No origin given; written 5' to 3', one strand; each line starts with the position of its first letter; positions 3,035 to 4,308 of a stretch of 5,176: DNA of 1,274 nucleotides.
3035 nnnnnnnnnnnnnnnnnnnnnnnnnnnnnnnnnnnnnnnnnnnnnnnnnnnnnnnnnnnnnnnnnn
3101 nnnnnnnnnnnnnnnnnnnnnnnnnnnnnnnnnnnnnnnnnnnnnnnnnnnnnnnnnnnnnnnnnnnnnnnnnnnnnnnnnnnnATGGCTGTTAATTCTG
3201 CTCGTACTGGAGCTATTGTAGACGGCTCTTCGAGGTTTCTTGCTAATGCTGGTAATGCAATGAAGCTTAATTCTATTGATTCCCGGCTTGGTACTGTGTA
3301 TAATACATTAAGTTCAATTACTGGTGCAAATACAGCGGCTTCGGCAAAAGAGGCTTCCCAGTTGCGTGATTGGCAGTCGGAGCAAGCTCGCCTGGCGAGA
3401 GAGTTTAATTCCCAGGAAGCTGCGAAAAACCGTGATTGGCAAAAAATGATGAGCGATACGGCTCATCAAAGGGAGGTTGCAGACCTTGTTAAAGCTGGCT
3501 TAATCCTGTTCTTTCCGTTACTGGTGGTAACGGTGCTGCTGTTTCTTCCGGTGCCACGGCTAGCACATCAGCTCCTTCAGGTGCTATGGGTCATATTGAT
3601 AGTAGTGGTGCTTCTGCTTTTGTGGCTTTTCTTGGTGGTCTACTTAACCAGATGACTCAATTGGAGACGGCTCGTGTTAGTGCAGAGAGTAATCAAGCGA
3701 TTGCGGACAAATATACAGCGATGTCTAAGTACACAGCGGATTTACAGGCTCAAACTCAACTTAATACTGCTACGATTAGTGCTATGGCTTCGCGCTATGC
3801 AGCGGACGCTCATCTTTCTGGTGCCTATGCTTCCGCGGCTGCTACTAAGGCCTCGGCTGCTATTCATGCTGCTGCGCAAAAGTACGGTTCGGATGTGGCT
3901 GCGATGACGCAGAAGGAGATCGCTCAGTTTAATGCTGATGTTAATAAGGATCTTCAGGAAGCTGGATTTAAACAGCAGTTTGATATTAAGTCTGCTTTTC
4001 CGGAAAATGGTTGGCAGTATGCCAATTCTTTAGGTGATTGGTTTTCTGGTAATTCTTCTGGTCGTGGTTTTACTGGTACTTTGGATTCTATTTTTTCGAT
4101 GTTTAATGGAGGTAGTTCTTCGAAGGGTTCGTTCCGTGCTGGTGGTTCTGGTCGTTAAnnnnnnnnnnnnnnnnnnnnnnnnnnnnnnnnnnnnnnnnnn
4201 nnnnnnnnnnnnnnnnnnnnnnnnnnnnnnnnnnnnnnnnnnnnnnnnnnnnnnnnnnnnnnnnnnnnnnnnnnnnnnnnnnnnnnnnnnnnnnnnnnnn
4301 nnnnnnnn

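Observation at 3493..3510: VP2 pilot-protein gene is split by a 1-nt frame shift exactly at the conserved KAGL|NP motif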

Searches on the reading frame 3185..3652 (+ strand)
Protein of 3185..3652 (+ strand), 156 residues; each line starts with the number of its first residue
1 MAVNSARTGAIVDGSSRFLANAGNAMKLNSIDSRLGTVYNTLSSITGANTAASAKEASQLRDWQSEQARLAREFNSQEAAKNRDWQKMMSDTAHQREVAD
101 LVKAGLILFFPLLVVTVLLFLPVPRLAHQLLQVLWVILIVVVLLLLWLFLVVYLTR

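Call 18: find_encoding_contigs(protein=window:3185-3652:+, flank=6000, max_places=10)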
Protein window:3185-3652:+ (156 aa): 1 contig read that carries it; 1 place shown.
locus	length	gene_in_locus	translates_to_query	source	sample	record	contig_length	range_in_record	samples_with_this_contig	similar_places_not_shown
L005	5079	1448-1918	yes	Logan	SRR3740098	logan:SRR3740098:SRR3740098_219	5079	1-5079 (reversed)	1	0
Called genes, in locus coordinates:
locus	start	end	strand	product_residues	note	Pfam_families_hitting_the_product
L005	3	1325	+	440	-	?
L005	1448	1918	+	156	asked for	-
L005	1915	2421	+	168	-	-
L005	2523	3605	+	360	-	PF23343:REP_ORF2-G2P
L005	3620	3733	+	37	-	-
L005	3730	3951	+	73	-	-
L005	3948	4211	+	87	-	PF20577:Phage_ORF5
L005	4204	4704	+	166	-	PF09675:Chlamy_scaf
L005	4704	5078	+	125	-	?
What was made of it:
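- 3652..3655 (+): ATGA overlap: the frame-A stop (TGA 3653-3655) overlaps frame-B Met codon 3652-3654, the conserved Met of NQMTQLE. Gene callers start a 168-aa ORF here. Logan gene calls for L005 (call 18).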

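Call 32: list_cluster_members(proteins=[window:3185-3652:+, window:3652-4155:+, window:3586-4155:+])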
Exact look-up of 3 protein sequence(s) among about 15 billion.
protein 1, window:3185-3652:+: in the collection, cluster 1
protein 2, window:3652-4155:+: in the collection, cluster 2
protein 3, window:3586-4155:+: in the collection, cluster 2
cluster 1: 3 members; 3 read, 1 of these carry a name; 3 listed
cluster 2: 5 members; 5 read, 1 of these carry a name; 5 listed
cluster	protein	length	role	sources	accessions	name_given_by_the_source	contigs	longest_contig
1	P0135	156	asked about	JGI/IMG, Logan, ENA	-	hypothetical protein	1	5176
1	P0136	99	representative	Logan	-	-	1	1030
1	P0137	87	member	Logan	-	-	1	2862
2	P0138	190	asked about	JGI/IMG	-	hypothetical protein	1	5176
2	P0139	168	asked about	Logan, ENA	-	-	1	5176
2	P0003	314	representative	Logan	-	-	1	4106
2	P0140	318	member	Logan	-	-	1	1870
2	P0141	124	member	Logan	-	-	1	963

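Call 35: find_encoding_contigs(protein=P0136, flank=3000, max_places=4)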
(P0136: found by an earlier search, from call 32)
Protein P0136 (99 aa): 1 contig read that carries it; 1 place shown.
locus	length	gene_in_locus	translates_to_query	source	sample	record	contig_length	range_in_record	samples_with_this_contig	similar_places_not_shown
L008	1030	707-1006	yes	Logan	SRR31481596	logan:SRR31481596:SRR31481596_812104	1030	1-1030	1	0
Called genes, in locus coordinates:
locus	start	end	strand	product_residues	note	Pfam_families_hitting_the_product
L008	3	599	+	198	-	?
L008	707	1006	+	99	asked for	-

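Call 36: find_encoding_contigs(protein=P0137, flank=3000, max_places=4)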
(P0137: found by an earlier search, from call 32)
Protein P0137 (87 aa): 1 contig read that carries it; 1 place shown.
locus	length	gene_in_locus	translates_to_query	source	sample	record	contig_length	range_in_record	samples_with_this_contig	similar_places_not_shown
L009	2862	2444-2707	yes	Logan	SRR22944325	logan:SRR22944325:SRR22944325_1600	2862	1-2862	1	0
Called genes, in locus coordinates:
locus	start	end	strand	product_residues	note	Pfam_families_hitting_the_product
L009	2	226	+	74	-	?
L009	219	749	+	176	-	PF09675:Chlamy_scaf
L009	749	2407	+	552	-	PF02305:Phage_F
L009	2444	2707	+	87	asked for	-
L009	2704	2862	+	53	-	?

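Call 39: search_protein_families(library=phrogs, proteins=[window:3185-3652:+], max_evalue=0.001)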
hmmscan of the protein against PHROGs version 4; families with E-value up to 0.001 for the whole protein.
window:3185-3652:+ (156 aa): 13 families
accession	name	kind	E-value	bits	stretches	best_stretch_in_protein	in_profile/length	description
phrog_5158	-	unknown function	3.5e-30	106.7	1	23-106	19-102/322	-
phrog_21483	-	unknown function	2.7e-20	74.2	1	27-106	51-130/303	-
phrog_8742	-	tail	8.3e-14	52.8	1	35-106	102-160/287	pilot protein for DNA ejection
phrog_22637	-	tail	1.2e-12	49.1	1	56-115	9-65/264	pilot protein for DNA ejection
phrog_27063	-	tail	5.1e-12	47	1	39-106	23-86/306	pilot protein for DNA ejection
phrog_34374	-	tail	1.5e-10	41.8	1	48-106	146-204/310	pilot protein for DNA ejection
phrog_18604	-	tail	1.4e-09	38.6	1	58-106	90-136/284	minor tail protein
phrog_11693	-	tail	3.4e-09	38.2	1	44-106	5-65/228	pilot protein for DNA ejection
phrog_25360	-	unknown function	1.5e-08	35.5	1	44-106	22-86/316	-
phrog_8693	-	tail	8e-08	33.5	1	72-106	25-59/258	pilot protein for DNA ejection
phrog_35928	-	tail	1.7e-07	32.2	1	64-106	59-101/172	pilot protein for DNA ejection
phrog_16516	-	tail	2.7e-07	31.7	1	68-107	47-76/186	minor tail protein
phrog_20617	-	tail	0.00026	22.3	1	77-106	23-52/200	minor tail protein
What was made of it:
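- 3185..3498 (+): VP2 (DNA pilot protein) 5' part in frame A: codons 1-104 plus the first two bases of Gly105. PHROG 5158 and pilot-protein PHROGs match residues 23-106 only (call 39).
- Closest known: Gokushovirinae. Same: It matches pilot-protein PHROGs (call 39).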

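Call 40: search_protein_families(library=pfam, proteins=[L005:2523-3602:+], max_evalue=0.01)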
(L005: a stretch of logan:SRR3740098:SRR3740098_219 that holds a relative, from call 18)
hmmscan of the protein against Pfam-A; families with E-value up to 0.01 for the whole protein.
L005:2523-3602:+ (360 aa): 1 family
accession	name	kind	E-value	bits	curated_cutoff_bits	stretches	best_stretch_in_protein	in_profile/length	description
PF23343.2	REP_ORF2-G2P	-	9.1e-14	52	27.8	1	93-239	2-98/99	Replication-associated protein ORF2/G2P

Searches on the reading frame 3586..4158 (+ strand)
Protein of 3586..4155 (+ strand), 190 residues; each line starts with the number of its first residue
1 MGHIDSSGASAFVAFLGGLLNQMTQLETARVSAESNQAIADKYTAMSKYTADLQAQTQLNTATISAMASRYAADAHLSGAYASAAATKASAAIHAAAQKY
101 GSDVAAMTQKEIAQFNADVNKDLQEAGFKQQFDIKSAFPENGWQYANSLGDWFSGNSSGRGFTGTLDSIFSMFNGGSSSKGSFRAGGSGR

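Call 26: find_encoding_contigs(protein=window:3652-4158:+, flank=6000, max_places=10)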
Protein window:3652-4158:+ (168 aa): 1 contig read that carries it; 1 place shown.
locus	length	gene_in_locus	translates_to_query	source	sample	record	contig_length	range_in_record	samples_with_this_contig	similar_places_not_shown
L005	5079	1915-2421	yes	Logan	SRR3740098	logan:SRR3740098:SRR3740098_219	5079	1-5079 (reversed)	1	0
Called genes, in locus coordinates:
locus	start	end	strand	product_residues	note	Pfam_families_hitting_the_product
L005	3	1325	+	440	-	?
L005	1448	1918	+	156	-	-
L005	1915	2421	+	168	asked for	-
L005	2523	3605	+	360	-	PF23343:REP_ORF2-G2P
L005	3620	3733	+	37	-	-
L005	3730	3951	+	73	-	-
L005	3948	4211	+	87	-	PF20577:Phage_ORF5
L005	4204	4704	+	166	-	PF09675:Chlamy_scaf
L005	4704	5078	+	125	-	?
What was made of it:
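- The exact split products are on record only for this genome: the 5176-nt contig and L005 (calls 18, 26, 32).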

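Call 39: search_protein_families(library=phrogs, proteins=[window:3586-4155:+], max_evalue=0.001)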
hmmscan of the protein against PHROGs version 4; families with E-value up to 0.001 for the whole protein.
window:3586-4155:+ (190 aa): 1 family
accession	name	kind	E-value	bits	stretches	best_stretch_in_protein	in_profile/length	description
phrog_5158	-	unknown function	1.8e-34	120.8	1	1-174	130-308/322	-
